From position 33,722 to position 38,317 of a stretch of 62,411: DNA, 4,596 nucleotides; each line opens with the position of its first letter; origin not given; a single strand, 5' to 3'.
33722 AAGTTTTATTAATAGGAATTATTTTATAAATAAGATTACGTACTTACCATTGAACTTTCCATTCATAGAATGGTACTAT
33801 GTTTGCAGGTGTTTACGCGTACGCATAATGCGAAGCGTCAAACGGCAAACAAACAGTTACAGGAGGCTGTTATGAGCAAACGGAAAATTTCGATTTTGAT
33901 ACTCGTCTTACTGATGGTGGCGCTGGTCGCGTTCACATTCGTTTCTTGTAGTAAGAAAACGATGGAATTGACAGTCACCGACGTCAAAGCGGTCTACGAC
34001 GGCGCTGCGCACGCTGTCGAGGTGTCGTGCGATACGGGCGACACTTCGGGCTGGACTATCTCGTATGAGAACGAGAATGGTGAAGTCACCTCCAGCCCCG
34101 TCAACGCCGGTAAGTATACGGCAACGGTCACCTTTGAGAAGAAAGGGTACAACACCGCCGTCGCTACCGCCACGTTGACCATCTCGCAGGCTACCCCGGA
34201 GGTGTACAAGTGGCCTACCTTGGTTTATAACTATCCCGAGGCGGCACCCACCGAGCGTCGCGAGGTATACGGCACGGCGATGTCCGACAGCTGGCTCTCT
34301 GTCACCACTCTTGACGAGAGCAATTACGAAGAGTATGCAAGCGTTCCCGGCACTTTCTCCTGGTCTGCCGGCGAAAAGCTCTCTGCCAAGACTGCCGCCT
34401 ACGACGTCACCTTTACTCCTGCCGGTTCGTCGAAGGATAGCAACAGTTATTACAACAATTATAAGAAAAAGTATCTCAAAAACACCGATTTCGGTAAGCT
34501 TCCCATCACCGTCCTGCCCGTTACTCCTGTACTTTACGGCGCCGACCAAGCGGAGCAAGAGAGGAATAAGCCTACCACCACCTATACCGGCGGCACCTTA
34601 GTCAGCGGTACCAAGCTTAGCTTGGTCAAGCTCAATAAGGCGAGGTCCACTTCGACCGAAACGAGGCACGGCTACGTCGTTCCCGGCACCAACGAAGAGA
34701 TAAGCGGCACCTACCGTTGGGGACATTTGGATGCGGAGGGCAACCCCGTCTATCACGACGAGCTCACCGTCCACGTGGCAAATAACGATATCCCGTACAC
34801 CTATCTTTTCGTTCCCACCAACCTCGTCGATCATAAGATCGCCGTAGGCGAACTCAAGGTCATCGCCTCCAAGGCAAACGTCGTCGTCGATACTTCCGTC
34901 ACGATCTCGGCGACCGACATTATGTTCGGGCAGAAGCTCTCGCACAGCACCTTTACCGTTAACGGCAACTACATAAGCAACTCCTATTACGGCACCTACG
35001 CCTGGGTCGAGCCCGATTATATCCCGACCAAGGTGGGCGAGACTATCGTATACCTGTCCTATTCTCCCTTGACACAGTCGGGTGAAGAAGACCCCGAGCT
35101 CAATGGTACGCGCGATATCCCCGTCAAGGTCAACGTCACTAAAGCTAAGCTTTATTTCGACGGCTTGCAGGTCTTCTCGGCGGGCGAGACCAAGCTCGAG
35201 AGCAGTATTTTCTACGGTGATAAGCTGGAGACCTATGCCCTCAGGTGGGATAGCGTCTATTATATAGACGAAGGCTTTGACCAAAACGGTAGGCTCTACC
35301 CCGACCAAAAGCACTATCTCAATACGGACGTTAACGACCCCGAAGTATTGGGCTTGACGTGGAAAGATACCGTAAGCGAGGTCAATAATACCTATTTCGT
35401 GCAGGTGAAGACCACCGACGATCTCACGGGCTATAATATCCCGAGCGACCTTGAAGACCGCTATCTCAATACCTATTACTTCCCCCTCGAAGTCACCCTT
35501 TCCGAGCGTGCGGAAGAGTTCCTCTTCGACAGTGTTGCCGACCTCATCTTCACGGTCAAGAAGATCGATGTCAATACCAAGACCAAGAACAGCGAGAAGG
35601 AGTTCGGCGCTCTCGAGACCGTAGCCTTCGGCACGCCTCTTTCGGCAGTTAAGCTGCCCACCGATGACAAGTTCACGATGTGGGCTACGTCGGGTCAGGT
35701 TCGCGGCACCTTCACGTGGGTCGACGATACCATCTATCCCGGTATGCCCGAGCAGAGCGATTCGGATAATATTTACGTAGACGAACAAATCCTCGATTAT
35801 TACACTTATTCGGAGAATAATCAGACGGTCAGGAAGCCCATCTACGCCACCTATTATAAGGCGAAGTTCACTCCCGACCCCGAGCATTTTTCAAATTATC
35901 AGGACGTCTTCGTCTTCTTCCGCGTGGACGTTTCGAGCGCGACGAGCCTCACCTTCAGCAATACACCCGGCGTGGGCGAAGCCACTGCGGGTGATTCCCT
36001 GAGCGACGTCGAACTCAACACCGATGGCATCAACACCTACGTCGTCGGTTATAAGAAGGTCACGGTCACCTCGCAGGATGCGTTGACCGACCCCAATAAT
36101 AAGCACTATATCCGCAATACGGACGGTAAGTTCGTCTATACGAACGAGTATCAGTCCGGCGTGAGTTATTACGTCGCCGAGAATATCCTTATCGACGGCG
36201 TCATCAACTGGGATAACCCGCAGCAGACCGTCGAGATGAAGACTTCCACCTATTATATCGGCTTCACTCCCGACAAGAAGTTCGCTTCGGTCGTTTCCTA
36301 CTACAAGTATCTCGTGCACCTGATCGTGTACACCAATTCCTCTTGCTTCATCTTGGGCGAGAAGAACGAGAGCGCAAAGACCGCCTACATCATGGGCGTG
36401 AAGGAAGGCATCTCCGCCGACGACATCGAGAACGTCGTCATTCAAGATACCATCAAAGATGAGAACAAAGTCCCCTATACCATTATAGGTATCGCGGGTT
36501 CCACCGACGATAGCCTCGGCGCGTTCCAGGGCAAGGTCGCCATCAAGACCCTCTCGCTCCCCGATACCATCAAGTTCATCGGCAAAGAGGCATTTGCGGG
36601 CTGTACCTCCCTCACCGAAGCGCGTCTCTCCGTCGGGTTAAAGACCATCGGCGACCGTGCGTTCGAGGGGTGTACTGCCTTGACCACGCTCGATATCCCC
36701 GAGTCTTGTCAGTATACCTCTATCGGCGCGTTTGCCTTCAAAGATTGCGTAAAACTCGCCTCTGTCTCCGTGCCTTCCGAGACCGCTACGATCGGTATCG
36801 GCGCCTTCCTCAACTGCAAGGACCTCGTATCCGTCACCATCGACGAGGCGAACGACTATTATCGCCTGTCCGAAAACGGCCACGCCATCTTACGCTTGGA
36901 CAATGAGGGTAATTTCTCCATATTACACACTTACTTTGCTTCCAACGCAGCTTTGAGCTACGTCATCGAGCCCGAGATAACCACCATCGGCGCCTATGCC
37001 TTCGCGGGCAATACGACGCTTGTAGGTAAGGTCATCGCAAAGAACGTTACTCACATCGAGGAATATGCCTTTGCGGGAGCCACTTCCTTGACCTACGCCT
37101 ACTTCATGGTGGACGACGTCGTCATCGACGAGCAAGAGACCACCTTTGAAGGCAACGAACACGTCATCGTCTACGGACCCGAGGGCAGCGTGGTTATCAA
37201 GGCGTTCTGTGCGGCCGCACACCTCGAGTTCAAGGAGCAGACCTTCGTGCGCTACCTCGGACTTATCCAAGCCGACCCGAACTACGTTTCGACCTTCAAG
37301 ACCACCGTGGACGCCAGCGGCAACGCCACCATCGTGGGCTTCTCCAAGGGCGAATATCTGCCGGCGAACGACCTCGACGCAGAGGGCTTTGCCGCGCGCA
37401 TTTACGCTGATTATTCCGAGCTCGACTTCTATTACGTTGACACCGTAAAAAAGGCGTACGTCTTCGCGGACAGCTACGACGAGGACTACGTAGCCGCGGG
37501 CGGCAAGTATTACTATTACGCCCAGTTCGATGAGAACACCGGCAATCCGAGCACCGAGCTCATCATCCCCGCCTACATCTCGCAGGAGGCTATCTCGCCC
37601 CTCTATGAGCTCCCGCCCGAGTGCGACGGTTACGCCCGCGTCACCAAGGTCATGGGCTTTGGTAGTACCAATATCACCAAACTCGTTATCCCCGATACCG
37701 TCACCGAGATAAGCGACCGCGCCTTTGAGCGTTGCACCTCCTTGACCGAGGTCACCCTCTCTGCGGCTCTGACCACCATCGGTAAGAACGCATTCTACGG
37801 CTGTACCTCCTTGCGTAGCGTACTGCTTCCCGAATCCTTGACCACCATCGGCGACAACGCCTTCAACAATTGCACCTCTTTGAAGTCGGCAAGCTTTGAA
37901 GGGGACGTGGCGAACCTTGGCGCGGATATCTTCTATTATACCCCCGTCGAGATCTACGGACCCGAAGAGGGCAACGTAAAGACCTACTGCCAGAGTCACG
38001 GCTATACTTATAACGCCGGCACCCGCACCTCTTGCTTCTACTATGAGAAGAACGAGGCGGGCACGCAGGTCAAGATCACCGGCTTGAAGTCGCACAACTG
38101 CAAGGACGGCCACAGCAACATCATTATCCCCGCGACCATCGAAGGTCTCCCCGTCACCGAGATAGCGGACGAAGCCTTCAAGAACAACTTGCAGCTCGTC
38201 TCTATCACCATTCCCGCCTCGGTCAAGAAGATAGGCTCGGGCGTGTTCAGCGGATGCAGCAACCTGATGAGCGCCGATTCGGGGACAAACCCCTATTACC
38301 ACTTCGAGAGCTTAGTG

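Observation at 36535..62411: Architecture: about 28 complete BspA-like cassettes fused head-to-tail in one frame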

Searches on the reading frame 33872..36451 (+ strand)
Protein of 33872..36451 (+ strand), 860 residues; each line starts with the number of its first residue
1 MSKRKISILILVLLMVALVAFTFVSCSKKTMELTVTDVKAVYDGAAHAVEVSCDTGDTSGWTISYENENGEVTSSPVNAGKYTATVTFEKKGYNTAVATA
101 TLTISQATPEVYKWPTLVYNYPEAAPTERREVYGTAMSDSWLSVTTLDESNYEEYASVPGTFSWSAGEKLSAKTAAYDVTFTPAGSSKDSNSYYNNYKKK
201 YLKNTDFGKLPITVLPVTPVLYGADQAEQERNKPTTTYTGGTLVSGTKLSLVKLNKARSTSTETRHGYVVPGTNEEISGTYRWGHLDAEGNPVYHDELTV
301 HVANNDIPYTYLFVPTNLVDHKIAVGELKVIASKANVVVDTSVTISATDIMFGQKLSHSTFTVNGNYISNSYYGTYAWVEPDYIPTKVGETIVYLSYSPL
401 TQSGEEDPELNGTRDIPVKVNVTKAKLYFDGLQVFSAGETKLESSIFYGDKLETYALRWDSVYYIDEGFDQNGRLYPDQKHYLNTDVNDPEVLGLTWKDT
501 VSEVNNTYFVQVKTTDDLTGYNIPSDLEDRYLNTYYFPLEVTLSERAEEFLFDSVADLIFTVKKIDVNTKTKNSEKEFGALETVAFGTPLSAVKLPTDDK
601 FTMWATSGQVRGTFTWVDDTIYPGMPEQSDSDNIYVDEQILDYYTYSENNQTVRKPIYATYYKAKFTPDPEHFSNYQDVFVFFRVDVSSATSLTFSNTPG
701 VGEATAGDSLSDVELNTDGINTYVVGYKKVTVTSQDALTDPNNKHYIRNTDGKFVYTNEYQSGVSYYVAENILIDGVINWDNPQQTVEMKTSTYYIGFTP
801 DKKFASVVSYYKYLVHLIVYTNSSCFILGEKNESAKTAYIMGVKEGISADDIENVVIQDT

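Call 16: find_homologous_proteins(query=window:33872-36451:+, max_evalue=0.001)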
Query window:33872-36451:+ (860 aa): 2 proteins with E <= 0.001 among 8000 candidates.
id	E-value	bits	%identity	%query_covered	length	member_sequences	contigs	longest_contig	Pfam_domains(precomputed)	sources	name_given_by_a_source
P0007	8.9e-137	476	44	76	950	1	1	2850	PF13306.13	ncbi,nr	ncbi:MAG: leucine-rich repeat domain-containing protein, partial [Clostridia bacterium]|nr:leucine-r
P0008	1.1e-4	39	30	23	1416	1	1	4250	PF11528.14,PF18887.6,PF15780.12,PF13927.13,PF25249.1,PF16640.12,PF19766.5,PF24507.2,PF22544.3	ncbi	ncbi:MAG TPA: MBG domain-containing protein, partial [Thermoanaerobaculia bacterium]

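Call 39: search_protein_families(library=pfam, proteins=[window:33872-36304:+], max_evalue=10)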
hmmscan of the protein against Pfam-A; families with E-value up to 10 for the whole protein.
window:33872-36304:+ (811 aa): 3 families
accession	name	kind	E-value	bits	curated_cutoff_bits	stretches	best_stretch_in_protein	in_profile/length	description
PF10039.14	DUF2275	-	0.087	13.4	24.6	1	3-92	34-124/210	Predicted integral membrane protein (DUF2275)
PF12093.14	bCoV_NS8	-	0.19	12.5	27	1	14-106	3-95/126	Betacoronavirus NS8 protein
PF17802.7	SpaA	-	4.3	8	23.1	1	67-108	39-80/91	Prealbumin-like fold domain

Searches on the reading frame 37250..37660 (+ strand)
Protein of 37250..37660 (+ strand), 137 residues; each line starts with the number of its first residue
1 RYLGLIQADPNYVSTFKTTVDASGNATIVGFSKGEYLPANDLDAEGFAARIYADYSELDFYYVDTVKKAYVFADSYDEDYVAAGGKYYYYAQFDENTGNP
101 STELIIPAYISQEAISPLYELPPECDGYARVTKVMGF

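Call 39: search_protein_families(library=pfam, proteins=[window:37250-37660:+], max_evalue=10)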
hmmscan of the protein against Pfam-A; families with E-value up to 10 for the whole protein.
window:37250-37660:+ (137 aa): 0 families

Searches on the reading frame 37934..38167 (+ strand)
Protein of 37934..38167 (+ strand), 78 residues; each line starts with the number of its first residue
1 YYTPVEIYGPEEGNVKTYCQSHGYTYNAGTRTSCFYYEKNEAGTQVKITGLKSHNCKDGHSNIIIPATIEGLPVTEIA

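Call 44: search_protein_representatives(alignment_id=A2)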
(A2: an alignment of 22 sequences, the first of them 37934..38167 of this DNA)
Query: 22 sequences, 78 profile positions. Proteins with E-value up to 0.001 (for the whole library): 4078; up to 1e-10: 654; up to 1e-30: 54. The best 150 are listed.
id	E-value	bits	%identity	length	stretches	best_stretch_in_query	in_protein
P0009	0.0e+00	987.4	-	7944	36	4-78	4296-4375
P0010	2.0e-74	261.9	-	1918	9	4-78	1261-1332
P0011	2.6e-69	245.5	-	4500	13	5-78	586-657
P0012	8.5e-63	224.6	-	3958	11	6-78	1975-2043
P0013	3.4e-61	219.5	-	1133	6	2-78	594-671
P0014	1.2e-56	204.9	-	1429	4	2-78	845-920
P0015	4.8e-56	203.0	-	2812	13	33-78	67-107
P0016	2.2e-55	200.9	-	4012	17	6-78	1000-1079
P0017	5.5e-54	196.4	-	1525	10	35-78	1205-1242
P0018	4.5e-53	193.5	-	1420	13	31-78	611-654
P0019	1.8e-50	185.1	-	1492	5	3-78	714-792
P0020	3.9e-50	184.1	-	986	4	4-77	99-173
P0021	8.5e-50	183.0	-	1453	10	9-77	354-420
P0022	2.2e-47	175.2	-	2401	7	11-78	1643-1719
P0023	1.3e-45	169.6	-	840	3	3-78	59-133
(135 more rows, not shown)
